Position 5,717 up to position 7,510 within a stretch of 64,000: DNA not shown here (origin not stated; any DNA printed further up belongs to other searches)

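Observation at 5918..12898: Glutamine-synthetase-like ligase encoded next to Rieske oxygenases: a possible gamma-glutamylated substrate for the oxygenase (aniline-dioxygenase logic in an aliphatic context)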

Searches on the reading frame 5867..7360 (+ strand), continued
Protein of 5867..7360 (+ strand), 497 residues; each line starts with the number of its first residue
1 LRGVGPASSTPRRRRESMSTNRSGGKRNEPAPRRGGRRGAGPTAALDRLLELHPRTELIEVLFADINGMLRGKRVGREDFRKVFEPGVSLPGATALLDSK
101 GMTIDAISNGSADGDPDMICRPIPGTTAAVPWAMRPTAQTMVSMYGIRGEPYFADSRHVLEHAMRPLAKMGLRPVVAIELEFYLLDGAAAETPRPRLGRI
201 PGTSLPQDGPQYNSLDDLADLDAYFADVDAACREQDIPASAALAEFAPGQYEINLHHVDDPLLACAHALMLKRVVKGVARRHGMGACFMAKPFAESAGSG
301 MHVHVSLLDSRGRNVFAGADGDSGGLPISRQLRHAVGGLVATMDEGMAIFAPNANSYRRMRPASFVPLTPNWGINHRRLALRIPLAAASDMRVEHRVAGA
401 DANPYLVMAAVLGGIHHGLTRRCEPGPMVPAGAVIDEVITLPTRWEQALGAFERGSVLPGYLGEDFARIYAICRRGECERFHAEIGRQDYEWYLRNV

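Call 21: search_protein_families(library=pfam, proteins=[L041:1301-2731:+, L041:2728-4344:+, L041:4337-5899:+, L041:11367-12617:+, L024:12840-14123:+, L024:14132-14842:+, L024:16288-17202:+, L024:17212-18351:-, L031:13283-14152:+, L041:636-1316:-], max_evalue=0.00001)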
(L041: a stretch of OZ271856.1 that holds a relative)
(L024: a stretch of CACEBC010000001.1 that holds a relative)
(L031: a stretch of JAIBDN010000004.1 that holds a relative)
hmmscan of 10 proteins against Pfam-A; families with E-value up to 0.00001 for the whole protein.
L041:1301-2731:+ (476 aa): 1 family
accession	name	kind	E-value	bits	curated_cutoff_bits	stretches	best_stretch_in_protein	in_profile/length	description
PF00202.27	Aminotran_3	-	3.1e-61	207.7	30.5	1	61-428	10-373/403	Aminotransferase class-III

L041:2728-4344:+ (538 aa): 5 families
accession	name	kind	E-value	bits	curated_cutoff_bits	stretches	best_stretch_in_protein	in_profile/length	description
PF01593.30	Amino_oxidase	-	1.6e-12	47.9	19.8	1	15-371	3-318/443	Flavin containing amine oxidoreductase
PF01266.30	DAO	-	2e-12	47.8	27.9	1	5-42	1-39/353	FAD dependent oxidoreductase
PF13450.12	NAD_binding_8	-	1.2e-09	38.8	21.9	1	8-51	1-43/68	NAD(P)-binding Rossmann-like domain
PF12831.13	FAD_oxidored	-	3.5e-06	27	27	0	5-45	1-41/416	FAD dependent oxidoreductase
PF00890.30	FAD_binding_2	-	3.6e-06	26.9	20.4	0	5-43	1-39/414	FAD binding domain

L041:4337-5899:+ (520 aa): 7 families
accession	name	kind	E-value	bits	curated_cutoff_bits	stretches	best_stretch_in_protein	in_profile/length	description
PF01593.30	Amino_oxidase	-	6.8e-20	72.2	19.8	1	17-514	3-443/443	Flavin containing amine oxidoreductase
PF13450.12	NAD_binding_8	-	3.9e-15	56.3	21.9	1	10-69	1-61/68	NAD(P)-binding Rossmann-like domain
PF01266.30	DAO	-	7.2e-13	49.2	27.9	1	7-57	1-55/353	FAD dependent oxidoreductase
PF01946.23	Thi4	-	2.2e-07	30.8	26.2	1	6-44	18-57/235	Thi4 family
PF03486.20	HI0933_like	-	1.8e-06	28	50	0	7-41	2-36/244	HI0933-like protein Rossmann domain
PF07992.20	Pyr_redox_2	-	4.1e-06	26.9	26.1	0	6-36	1-31/291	Pyridine nucleotide-disulphide oxidoreductase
PF00890.30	FAD_binding_2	-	4.1e-06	26.7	20.4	0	7-45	1-39/414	FAD binding domain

L041:11367-12617:+ (416 aa): 2 families
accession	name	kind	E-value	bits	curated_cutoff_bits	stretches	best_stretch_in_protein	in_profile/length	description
PF00848.25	Ring_hydroxyl_A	-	4e-29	102.4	24.9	1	188-414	3-206/208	Ring hydroxylating alpha subunit (catalytic domain)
PF00355.32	Rieske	-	2.5e-22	79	20.3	1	52-140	1-87/88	Rieske [2Fe-2S] domain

L024:12840-14123:+ (427 aa): 4 families
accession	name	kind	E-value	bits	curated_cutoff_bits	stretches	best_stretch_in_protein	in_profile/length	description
PF01266.30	DAO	-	5.7e-65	220.6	27.9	1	37-383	1-352/353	FAD dependent oxidoreductase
PF12831.13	FAD_oxidored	-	1.5e-06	28.3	27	1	37-85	1-49/416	FAD dependent oxidoreductase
PF13450.12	NAD_binding_8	-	1.8e-06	28.6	21.9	1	40-77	1-40/68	NAD(P)-binding Rossmann-like domain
PF00890.30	FAD_binding_2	-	8.1e-06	25.7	20.4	0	37-66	1-30/414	FAD binding domain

L024:14132-14842:+ (236 aa): 1 family
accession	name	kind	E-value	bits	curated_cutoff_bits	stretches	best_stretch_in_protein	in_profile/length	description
PF00117.34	GATase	-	2.4e-16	60.4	22.8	1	20-180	14-174/190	Glutamine amidotransferase class-I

L024:16288-17202:+ (304 aa): 1 family
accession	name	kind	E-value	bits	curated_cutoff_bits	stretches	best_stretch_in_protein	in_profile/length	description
PF00491.26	Arginase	-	3.7e-84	282.9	22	1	32-297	2-277/280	Arginase family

L024:17212-18351:- (379 aa): 6 families
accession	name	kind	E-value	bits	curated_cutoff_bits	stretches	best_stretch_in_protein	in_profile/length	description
PF00583.31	Acetyltransf_1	-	2.3e-16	60.5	20.7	1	245-366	3-116/116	Acetyltransferase (GNAT) family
PF13508.13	Acetyltransf_7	-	5.6e-13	49.5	27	1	278-368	5-84/84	Acetyltransferase (GNAT) domain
PF13977.11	TetR_C_6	-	1.2e-11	45.2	27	1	95-209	1-114/115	BetI-type transcriptional repressor, C-terminal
PF13673.13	Acetyltransf_10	-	1.1e-09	38.8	23.6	1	265-370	20-111/128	Acetyltransferase (GNAT) domain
PF00440.29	TetR_N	-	3.6e-09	36.7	24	1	26-70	1-45/47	Bacterial regulatory proteins, tetR family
PF08445.16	FR47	-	7.8e-07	29.4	22.1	1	307-371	19-82/86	FR47-like protein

L031:13283-14152:+ (289 aa): 1 family
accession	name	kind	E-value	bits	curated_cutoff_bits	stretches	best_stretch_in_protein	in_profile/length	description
PF00551.24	Formyl_trans_N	-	5.6e-40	137.4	26.1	1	93-267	2-179/181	Formyl transferase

L041:636-1316:- (226 aa): 2 families
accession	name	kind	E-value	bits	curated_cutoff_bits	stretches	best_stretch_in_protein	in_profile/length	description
PF13977.11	TetR_C_6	-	3.2e-20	72.9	27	1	109-219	1-114/115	BetI-type transcriptional repressor, C-terminal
PF00440.29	TetR_N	-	4.7e-12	45.9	24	1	40-85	1-46/47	Bacterial regulatory proteins, tetR family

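Call 22: search_solved_structures(query=window:5918-7360:+, max_evalue=1e-10)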
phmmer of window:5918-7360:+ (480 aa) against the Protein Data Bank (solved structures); distinct sequences matched with E-value up to 1e-10: 37.
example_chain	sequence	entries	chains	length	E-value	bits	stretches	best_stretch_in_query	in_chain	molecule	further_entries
8wwu_A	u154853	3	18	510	9.7e-39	136.6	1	39-466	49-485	Glutamine synthetase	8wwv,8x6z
8oow_A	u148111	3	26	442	3e-34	121.8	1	97-477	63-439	Glutamine synthetase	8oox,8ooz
8s59_O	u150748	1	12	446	1.2e-33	119.8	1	40-412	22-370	Glutamine synthetase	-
8tfb_A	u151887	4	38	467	1.3e-33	119.7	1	40-412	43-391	Glutamine synthetase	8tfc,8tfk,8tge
8ufj_A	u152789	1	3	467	2.3e-33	118.9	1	40-412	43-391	Glutamine synthetase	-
7cql_A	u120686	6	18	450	8.8e-32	113.6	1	95-468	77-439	Type III glutamate--ammonia ligase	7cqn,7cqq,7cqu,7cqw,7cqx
8ool_A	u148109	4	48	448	4.5e-31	111.3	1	96-469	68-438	Glutamine synthetase from Methanothermococcus thermolithotrophicus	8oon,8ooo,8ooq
7tdp_A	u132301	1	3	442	6.1e-31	110.9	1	96-477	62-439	Glutamine synthetase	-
7tfa_B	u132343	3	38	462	7e-31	110.7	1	96-477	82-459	Glutamine synthetase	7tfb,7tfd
4lnf_A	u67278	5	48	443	1.1e-30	110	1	96-477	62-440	Glutamine synthetase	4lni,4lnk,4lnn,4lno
4s0r_A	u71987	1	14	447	1.2e-30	109.9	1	96-477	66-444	Glutamine synthetase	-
7tfc_A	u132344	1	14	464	1.3e-30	109.8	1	96-477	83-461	Glutamine synthetase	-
7ten_A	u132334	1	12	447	2.6e-30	108.8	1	97-477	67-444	Glutamine synthetase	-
7tf9_A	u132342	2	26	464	2.9e-30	108.6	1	97-477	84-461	Glutamine synthetase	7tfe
5dm3_A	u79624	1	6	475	3e-28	102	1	41-468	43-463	L-glutamine synthetase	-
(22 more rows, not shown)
